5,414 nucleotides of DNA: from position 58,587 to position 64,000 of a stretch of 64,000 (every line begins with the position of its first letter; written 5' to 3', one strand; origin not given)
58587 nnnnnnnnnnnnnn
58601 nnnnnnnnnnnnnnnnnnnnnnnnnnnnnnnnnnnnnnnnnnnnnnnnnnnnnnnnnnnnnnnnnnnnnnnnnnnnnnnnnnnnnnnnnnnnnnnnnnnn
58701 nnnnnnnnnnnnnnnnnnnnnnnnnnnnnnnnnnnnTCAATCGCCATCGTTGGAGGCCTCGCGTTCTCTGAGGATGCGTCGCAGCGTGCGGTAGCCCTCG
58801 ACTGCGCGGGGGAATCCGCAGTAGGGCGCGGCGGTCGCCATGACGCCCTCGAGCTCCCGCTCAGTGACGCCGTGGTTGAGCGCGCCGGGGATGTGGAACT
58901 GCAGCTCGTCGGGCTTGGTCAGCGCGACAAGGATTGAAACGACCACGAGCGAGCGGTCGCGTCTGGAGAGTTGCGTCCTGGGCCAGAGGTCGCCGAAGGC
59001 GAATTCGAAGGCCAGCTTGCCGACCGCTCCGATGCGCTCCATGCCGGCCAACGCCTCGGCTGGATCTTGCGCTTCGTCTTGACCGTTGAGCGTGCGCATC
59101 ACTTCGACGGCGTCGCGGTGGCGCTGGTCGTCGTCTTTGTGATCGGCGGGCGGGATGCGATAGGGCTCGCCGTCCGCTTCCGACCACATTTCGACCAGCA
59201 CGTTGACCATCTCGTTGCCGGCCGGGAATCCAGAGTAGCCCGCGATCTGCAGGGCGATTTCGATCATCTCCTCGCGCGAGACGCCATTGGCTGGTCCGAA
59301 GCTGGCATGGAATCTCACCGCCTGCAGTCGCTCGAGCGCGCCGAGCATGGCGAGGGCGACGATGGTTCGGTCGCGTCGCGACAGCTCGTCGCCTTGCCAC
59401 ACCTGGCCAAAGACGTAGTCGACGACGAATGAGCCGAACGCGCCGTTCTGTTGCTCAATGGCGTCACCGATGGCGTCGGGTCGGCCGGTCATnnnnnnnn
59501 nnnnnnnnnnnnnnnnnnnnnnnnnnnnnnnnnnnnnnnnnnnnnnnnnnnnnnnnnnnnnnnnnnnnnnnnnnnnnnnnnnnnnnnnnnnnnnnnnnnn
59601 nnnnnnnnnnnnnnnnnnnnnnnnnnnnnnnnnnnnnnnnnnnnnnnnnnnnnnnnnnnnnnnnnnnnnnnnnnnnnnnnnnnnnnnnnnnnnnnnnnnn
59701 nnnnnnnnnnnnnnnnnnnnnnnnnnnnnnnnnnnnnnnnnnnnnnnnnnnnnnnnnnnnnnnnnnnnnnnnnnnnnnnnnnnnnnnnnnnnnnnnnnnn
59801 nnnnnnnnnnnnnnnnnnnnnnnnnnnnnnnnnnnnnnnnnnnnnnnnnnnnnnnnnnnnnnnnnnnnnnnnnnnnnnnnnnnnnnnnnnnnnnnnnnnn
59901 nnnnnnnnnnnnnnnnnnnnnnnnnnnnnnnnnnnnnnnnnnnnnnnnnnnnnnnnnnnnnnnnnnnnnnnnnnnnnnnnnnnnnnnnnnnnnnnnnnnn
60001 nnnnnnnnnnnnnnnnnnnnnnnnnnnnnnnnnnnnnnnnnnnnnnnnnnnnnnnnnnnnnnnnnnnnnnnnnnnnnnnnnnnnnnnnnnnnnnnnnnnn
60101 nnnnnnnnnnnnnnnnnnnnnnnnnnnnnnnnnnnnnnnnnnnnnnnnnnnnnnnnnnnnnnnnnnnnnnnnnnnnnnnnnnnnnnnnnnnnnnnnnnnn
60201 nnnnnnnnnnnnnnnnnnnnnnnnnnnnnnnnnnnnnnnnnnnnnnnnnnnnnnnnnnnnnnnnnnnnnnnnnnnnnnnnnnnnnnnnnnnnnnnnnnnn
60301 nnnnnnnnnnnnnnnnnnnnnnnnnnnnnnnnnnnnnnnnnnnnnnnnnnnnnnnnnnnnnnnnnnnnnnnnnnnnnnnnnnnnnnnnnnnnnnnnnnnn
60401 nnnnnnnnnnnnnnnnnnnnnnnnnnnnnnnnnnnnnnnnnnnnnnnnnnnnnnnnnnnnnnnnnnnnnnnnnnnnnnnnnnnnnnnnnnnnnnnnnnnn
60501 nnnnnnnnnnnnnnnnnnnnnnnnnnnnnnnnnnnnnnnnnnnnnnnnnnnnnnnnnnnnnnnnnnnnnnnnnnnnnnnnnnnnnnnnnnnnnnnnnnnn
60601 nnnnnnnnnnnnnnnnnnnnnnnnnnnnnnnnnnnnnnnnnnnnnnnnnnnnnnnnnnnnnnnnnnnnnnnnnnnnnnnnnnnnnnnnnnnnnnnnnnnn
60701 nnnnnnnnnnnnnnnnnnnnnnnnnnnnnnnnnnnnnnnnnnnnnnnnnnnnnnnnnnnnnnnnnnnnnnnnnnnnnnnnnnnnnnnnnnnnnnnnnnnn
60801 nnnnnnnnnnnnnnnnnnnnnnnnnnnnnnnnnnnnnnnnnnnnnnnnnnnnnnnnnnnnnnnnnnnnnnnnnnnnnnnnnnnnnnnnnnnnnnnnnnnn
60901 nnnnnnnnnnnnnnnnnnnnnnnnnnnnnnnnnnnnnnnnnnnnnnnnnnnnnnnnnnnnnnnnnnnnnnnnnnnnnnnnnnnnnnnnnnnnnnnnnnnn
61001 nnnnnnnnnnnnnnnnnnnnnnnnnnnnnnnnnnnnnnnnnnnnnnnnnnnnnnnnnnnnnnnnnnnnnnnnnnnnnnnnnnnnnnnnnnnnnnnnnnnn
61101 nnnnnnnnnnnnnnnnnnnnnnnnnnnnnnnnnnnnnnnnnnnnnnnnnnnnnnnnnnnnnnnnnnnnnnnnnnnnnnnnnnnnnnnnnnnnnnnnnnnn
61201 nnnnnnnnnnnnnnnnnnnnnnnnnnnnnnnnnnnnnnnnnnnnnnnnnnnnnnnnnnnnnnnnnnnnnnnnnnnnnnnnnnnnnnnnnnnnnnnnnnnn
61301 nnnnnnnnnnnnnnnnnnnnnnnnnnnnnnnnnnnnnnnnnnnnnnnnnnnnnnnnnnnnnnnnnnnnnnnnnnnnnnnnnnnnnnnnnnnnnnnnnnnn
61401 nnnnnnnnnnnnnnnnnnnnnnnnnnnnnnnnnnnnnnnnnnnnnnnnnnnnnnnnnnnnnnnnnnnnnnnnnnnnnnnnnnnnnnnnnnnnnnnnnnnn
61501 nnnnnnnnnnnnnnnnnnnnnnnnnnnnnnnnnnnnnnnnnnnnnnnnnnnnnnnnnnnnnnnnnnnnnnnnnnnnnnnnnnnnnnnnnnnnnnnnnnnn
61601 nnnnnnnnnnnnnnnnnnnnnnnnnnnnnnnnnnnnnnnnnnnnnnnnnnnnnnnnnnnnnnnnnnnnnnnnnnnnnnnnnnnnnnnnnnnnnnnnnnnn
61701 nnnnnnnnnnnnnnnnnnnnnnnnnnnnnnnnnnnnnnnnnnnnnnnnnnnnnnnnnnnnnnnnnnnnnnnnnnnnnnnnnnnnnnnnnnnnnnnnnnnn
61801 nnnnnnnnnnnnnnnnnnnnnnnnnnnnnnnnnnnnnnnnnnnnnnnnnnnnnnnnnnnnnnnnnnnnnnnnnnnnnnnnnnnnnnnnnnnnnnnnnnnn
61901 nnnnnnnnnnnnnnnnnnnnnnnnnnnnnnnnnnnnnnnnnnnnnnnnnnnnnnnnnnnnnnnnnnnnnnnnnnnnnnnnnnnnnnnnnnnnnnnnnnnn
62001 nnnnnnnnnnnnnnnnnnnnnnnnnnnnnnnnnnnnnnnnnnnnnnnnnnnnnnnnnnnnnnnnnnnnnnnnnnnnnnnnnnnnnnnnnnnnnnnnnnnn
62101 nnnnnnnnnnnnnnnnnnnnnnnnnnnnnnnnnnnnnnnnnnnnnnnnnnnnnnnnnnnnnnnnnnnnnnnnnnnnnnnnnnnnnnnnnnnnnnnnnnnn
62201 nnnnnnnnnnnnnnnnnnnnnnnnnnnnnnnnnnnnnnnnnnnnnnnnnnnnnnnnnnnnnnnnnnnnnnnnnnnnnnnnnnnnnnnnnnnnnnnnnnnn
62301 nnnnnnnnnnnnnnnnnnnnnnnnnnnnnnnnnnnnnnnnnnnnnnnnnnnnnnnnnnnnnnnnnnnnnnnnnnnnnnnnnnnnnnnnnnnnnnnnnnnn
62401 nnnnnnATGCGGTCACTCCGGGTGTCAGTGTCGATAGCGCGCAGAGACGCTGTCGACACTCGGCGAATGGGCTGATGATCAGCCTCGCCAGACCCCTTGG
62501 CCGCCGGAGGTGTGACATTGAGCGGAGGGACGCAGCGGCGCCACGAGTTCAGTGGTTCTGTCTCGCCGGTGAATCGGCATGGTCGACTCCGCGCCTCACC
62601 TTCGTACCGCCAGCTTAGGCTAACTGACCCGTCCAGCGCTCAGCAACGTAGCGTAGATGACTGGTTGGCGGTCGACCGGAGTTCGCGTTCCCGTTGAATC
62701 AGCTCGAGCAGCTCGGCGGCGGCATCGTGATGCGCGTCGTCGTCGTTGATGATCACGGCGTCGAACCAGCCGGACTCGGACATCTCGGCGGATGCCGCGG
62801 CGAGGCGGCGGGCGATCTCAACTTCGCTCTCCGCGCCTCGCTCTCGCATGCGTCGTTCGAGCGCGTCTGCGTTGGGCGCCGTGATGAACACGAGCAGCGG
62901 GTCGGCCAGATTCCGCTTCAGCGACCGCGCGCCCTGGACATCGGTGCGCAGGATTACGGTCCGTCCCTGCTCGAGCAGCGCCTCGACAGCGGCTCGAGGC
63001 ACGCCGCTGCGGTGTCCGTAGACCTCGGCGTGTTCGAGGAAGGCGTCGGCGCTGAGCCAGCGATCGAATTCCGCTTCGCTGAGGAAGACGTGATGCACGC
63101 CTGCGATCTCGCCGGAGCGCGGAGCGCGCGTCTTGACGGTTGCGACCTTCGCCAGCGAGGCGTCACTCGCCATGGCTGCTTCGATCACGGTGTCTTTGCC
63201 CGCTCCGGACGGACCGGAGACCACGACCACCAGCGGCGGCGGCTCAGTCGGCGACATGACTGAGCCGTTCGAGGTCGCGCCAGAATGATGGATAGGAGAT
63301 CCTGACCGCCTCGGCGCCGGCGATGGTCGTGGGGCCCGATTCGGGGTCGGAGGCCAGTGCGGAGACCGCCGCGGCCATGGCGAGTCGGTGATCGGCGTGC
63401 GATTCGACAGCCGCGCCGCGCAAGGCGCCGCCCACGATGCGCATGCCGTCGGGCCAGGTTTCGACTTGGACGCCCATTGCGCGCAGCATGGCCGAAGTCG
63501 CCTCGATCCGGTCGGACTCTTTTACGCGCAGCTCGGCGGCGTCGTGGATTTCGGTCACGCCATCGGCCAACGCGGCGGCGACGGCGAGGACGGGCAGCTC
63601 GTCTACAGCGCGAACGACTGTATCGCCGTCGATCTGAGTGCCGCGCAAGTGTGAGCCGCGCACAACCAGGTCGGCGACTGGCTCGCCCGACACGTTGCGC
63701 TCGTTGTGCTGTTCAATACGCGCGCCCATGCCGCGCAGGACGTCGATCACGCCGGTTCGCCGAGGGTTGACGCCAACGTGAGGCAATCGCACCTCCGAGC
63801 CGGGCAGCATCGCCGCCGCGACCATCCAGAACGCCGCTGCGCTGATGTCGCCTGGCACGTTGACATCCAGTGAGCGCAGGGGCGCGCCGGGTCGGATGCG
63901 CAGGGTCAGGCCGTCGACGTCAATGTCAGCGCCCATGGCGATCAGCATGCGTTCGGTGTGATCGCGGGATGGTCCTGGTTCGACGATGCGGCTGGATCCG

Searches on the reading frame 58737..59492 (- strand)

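Call 24: search_protein_families(library=ncbifam, proteins=[window:58737-59492:-], max_evalue=0.01)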
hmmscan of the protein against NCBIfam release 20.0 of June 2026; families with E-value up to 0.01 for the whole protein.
window:58737-59492:- (251 aa): 5 families
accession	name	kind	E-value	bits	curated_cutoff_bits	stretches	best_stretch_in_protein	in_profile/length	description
NF051488.1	bifunc_PcaDC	exception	1.7e-38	132.7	390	2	157-243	289-375/375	bifunctional 3-oxoadipate enol-lactonase/4-carboxymuconolactone decarboxylase PcaDC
TIGR02425.1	decarb_PcaC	equivalog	1.1e-36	125.7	155.7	2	123-244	3-122/123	4-carboxymuconolactone decarboxylase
NF051487.1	bifunc_PcaCD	exception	6e-21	75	430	2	161-244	40-127/413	bifunctional 4-carboxymuconolactone decarboxylase/3-oxoadipate enol-lactonase PcaCD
TIGR04169.1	perox_w_seleSAM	hypoth_equivalog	2.8e-06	27.4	120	1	14-82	17-83/109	arsenosugar biosynthesis-associated peroxidase-like protein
NF041047.1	GSU3128_fam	equivalog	0.00098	19.2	110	1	173-219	15-61/84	GSU3128 family (seleno)protein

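Call 82: search_protein_families(library=pfam, proteins=[window:58737-59492:-], max_evalue=0.01)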
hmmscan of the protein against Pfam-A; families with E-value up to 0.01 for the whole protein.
window:58737-59492:- (251 aa): 1 family
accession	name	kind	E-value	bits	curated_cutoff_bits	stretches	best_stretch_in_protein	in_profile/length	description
PF02627.25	CMD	-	5.8e-31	106.8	23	2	158-234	4-79/84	Carboxymuconolactone decarboxylase family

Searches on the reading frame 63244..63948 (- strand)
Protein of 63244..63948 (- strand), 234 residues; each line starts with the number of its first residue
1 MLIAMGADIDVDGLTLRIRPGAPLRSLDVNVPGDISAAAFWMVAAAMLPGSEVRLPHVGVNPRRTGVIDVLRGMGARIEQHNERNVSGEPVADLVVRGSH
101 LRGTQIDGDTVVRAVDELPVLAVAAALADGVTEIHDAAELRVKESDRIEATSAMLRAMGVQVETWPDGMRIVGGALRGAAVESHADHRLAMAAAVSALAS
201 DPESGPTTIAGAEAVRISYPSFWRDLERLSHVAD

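Call 82: search_protein_families(library=pfam, proteins=[window:63244-63948:-], max_evalue=0.01)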
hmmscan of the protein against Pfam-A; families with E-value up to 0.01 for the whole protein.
window:63244-63948:- (234 aa): 2 families
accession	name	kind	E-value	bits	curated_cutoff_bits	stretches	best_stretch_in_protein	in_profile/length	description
PF00275.25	EPSP_synthase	-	1.1e-53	182.9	22.8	1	1-226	200-417/417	EPSP synthase (3-phosphoshikimate 1-carboxyvinyltransferase)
PF17823.6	DUF5585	-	0.0079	15.6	25.6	0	151-220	73-141/480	Family of unknown function (DUF5585)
